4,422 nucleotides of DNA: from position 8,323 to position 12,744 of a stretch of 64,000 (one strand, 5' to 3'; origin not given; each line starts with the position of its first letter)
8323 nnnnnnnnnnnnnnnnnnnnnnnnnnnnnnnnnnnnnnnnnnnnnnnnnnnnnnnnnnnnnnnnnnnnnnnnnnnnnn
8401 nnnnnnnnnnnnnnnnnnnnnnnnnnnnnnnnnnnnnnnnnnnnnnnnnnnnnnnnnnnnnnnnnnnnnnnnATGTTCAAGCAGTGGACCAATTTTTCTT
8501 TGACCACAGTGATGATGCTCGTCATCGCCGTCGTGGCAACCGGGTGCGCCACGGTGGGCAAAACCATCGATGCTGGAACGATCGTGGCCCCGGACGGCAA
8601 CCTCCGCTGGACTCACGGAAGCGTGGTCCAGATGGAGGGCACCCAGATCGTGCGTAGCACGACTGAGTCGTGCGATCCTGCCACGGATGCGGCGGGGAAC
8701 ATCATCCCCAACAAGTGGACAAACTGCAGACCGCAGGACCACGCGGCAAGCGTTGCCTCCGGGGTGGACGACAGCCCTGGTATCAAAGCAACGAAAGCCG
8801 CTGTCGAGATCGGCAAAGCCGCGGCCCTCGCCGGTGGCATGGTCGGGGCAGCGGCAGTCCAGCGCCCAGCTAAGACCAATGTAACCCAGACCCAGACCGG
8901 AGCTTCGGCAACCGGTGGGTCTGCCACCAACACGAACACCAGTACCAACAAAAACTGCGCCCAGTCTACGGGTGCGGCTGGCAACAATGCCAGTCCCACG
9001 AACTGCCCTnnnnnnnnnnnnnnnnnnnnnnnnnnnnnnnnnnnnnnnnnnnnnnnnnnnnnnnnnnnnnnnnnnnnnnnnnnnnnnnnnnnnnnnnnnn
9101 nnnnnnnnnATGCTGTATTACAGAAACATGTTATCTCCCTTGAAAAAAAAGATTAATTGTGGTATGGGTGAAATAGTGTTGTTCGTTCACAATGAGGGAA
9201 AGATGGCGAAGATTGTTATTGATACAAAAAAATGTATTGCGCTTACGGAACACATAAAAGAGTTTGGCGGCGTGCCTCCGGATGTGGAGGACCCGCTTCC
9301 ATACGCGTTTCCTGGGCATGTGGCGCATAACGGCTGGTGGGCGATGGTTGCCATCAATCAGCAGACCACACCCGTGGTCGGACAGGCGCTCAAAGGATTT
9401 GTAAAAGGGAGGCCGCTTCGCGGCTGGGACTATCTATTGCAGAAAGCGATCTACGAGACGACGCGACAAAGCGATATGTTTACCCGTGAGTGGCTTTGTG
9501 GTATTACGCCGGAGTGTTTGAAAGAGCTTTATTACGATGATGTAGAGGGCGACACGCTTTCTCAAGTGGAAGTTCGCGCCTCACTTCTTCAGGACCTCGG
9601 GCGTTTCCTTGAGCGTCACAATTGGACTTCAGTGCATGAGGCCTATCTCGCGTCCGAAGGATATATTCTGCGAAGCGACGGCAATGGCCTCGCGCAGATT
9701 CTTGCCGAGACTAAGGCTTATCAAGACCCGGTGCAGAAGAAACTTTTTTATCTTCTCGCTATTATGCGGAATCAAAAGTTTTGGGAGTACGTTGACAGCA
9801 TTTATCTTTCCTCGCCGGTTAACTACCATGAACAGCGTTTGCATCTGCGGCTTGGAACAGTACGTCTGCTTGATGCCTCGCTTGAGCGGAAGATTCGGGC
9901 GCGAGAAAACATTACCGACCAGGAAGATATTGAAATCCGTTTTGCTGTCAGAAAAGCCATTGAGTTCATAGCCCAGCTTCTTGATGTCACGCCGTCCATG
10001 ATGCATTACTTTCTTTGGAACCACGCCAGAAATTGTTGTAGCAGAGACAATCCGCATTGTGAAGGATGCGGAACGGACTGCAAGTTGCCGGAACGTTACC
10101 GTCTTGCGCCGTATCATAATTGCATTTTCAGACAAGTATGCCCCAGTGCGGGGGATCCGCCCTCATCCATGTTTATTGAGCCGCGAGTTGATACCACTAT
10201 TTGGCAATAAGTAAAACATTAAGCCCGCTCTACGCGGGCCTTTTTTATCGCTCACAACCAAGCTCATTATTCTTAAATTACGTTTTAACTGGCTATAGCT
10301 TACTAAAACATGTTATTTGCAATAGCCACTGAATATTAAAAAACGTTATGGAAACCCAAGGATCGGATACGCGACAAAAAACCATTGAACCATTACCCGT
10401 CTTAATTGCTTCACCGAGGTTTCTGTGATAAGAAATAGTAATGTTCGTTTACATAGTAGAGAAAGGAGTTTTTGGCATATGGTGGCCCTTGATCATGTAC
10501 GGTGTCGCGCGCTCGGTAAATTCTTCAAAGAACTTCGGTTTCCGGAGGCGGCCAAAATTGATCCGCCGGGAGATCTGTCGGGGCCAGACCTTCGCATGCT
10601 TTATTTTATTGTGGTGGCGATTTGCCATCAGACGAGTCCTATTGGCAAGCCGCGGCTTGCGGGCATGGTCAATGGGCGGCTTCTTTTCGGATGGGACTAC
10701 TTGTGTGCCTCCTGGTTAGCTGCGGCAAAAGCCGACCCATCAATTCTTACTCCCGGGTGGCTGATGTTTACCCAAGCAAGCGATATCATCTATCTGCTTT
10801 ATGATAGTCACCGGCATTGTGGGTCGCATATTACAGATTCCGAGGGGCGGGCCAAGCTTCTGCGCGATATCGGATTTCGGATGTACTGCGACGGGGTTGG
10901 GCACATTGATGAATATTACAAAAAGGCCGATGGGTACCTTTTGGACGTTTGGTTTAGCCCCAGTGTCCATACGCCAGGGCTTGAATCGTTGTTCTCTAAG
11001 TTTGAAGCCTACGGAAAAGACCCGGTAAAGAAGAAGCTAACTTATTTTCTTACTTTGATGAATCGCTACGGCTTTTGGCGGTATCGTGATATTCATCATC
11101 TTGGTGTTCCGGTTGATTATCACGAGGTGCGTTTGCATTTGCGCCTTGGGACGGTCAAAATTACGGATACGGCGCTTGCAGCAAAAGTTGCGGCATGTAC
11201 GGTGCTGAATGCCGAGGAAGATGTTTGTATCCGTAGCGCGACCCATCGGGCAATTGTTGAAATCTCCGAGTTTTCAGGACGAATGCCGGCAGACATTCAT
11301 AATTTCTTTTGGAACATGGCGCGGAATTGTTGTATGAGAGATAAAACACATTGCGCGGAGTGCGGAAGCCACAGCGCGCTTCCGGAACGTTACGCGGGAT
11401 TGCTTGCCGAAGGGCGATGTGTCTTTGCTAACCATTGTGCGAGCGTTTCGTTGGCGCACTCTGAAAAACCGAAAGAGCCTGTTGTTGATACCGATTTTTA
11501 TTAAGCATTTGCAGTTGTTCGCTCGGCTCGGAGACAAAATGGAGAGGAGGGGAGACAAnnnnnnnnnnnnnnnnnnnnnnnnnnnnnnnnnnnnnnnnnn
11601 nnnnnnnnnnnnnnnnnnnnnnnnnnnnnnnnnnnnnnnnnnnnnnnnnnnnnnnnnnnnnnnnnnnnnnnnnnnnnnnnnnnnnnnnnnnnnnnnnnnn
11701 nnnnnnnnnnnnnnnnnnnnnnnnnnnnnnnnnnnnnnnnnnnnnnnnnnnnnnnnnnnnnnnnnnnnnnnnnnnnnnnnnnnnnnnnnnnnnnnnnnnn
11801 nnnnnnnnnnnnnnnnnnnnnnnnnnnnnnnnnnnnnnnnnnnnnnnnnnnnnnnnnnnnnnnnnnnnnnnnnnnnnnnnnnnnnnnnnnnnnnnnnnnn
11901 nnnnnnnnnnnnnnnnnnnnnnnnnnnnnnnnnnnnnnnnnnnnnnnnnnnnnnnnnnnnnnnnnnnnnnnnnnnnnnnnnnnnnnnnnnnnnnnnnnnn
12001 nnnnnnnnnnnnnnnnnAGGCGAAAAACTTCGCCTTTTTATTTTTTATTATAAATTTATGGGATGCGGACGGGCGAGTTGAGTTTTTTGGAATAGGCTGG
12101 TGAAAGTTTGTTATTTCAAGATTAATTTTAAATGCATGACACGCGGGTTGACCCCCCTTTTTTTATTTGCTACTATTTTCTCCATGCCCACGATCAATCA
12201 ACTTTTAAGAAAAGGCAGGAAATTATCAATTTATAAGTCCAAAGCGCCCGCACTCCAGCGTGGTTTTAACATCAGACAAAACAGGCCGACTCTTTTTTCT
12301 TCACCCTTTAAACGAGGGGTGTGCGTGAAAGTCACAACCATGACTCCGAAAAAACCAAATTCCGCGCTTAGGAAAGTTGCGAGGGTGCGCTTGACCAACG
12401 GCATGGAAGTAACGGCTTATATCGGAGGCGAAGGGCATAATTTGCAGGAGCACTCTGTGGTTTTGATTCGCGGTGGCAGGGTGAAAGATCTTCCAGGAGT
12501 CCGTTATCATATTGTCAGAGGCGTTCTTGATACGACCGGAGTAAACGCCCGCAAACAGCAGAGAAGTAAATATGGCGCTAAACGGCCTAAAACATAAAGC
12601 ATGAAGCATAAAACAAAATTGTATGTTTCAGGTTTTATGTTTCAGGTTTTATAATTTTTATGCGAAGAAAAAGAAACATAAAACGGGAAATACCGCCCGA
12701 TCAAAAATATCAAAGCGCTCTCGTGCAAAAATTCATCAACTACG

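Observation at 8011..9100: GC-rich lipoprotein islet adjacent to a decayed DDE transposase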

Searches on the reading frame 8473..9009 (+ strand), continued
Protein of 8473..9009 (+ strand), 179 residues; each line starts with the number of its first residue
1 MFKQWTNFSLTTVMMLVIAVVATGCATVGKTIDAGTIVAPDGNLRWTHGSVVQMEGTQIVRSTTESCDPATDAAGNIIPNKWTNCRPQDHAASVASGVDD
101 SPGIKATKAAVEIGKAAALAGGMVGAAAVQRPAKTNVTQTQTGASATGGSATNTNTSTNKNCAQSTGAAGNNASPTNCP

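Call 59: search_solved_structures(query=A3, max_evalue=10)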
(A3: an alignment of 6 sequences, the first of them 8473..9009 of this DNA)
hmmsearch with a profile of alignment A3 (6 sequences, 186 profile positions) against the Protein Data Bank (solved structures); distinct sequences matched with E-value up to 10: 3.
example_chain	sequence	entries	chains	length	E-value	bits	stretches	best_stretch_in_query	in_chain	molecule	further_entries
8j5r_A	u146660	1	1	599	0.02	18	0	5-27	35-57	Uncharacterized protein Rv1280c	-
8j5u_A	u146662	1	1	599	0.021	18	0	5-27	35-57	Uncharacterized protein Rv1280c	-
8j5q_A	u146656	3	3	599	0.021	18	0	5-27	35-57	Uncharacterized protein Rv1280c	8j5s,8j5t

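Call 73: search_protein_families(library=pfam, proteins=[L086:7283-7813:-, L002:3745-5112:-, L002:5177-5722:-, L002:5722-6729:-, L002:920-1498:-, L002:372-890:-, P0002, P0003], max_evalue=0.1)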
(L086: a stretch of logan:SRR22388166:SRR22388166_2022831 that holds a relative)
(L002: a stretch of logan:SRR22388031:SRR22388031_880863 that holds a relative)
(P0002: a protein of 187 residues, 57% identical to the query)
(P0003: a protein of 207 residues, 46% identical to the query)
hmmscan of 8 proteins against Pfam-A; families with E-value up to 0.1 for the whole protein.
L086:7283-7813:- (176 aa): 0 families

L002:3745-5112:- (455 aa): 0 families

L002:5177-5722:- (181 aa): 1 family
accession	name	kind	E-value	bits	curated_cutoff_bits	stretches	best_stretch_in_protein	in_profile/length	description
PF07963.17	N_methyl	-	0.0056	16.6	21.2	1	14-30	4-20/27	Prokaryotic N-terminal methylation motif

L002:5722-6729:- (335 aa): 3 families
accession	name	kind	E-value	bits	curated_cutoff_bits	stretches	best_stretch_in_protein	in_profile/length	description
PF07963.17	N_methyl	-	0.0033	17.4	21.2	1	6-25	4-23/27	Prokaryotic N-terminal methylation motif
PF13313.11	DUF4082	-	0.039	14.4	28.4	1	194-273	21-92/143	Domain of unknown function (DUF4082)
PF20745.2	TSP_Ig-like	-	0.04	14.6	27.9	0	147-211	6-71/86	Tailspike protein-like, Ig-like domain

L002:920-1498:- (192 aa): 0 families

L002:372-890:- (172 aa): 0 families

P0002 (187 aa): 0 families

P0003 (207 aa): 0 families

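Call 74: find_encoding_contigs(protein=P0009, flank=8000, max_places=3)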
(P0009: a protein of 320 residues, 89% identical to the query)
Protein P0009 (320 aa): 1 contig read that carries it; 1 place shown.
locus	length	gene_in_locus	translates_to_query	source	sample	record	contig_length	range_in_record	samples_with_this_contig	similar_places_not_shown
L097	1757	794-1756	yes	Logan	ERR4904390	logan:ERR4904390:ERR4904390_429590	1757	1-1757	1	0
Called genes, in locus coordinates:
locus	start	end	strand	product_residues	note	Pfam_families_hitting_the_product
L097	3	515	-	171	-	?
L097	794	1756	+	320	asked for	PF11104:PilM_2, PF14450:FtsA (weak)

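Call 75: find_encoding_contigs(protein=P0010, flank=8000, max_places=3)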
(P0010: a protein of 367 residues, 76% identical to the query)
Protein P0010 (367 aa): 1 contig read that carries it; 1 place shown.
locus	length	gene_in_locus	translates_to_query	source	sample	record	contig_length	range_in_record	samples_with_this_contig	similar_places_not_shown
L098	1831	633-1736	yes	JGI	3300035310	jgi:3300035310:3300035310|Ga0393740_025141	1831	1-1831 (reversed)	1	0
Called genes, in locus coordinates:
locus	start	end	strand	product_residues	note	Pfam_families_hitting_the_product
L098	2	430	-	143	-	?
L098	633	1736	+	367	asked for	PF11104:PilM_2, PF14450:FtsA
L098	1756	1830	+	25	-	?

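Call 81: search_protein_families(library=phrogs, proteins=[window:8473-9009:+, L086:7283-7813:-, P0003], max_evalue=0.1)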
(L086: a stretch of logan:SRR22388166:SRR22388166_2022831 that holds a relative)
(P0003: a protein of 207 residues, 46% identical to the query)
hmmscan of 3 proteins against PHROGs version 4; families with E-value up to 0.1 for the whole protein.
window:8473-9009:+ (179 aa): 0 families

L086:7283-7813:- (176 aa): 0 families

P0003 (207 aa): 1 family
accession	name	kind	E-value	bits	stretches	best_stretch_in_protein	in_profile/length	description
phrog_1119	-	moron, auxiliary metabolic gene and host takeover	0.075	14.5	0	1-21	1-20/78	Cor superinfection exclusion protein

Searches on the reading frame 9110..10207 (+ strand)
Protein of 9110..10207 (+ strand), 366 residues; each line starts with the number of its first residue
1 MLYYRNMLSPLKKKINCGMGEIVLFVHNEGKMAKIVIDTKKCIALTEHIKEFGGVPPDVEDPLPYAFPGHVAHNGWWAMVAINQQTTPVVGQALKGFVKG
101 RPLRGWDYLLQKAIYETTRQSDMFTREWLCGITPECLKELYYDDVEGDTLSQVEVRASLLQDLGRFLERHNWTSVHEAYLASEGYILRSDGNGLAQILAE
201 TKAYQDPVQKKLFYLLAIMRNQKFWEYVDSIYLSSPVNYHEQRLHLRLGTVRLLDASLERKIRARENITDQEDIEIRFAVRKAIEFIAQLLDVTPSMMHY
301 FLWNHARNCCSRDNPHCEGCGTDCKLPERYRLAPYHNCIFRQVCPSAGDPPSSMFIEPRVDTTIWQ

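Call 5: search_protein_families(library=pfam, proteins=[window:9110-10207:+], max_evalue=0.1)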
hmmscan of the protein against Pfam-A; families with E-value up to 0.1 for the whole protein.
window:9110-10207:+ (366 aa): 0 families

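Call 40: search_protein_families(library=ncbifam, proteins=[window:9203-10207:+], max_evalue=1)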
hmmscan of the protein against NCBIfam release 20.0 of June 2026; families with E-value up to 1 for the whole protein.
window:9203-10207:+ (335 aa): 0 families

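Call 84: search_solved_structures(query=window:9203-10207:+, max_evalue=1)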
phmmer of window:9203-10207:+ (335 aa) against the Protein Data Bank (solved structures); distinct sequences matched with E-value up to 1: 0.

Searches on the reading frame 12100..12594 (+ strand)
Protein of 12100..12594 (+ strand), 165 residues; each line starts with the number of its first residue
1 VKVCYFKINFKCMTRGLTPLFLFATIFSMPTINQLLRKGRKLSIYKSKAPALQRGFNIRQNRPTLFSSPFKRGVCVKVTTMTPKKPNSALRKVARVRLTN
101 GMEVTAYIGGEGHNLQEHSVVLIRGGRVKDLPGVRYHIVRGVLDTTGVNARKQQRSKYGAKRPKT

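Call 83: search_protein_families(library=pfam, proteins=[window:12100-12594:+], max_evalue=0.001)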
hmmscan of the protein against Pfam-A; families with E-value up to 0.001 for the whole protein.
window:12100-12594:+ (165 aa): 1 family
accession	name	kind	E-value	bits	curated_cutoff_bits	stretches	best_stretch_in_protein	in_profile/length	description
PF00164.32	Ribosom_S12_S23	-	9.6e-39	131.9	22.3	1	61-164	4-109/110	Ribosomal protein S12/S23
